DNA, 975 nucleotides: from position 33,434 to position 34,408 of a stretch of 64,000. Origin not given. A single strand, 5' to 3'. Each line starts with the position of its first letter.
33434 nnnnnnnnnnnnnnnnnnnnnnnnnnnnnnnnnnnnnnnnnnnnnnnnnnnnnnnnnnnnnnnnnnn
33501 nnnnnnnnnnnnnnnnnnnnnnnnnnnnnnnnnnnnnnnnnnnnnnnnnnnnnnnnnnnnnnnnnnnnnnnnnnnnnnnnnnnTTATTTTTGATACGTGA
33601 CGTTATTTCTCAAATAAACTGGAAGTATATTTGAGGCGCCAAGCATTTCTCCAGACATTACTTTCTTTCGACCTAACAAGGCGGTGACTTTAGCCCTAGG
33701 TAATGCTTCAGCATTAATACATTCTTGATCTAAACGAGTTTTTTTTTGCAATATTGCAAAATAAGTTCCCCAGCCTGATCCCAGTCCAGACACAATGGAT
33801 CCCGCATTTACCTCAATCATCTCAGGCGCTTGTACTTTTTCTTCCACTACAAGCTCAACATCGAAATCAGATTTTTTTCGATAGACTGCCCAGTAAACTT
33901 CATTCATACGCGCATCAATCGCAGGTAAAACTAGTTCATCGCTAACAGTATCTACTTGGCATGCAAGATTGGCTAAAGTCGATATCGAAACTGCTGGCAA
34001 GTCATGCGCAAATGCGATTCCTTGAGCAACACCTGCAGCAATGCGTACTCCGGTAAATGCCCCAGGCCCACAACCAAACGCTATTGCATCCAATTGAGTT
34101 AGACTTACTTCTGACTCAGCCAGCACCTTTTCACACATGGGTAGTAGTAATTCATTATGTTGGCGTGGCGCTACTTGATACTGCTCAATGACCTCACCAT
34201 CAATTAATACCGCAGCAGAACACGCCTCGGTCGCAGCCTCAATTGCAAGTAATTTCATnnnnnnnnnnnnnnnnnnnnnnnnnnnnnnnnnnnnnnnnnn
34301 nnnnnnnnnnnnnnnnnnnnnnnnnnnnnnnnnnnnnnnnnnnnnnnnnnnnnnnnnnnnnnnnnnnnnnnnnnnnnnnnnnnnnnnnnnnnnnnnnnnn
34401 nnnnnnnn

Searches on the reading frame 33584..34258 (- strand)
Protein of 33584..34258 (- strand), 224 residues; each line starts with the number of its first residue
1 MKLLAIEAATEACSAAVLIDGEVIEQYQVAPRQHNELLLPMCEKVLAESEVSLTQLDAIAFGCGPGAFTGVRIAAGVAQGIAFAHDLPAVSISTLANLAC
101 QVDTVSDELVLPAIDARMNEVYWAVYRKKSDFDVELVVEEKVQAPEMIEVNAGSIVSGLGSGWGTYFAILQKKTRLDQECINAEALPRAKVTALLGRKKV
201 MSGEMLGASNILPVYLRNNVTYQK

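Call 25: search_protein_families(library=pfam, proteins=[window:33584-34258:-], max_evalue=0.00001)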
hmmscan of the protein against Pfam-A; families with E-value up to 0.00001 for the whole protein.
window:33584-34258:- (224 aa): 1 family
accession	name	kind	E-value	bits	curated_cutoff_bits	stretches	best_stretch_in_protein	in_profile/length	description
PF00814.31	TsaD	-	1.4e-28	100.8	24.8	1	29-130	24-130/264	tRNA N6-adenosine threonylcarbamoyltransferase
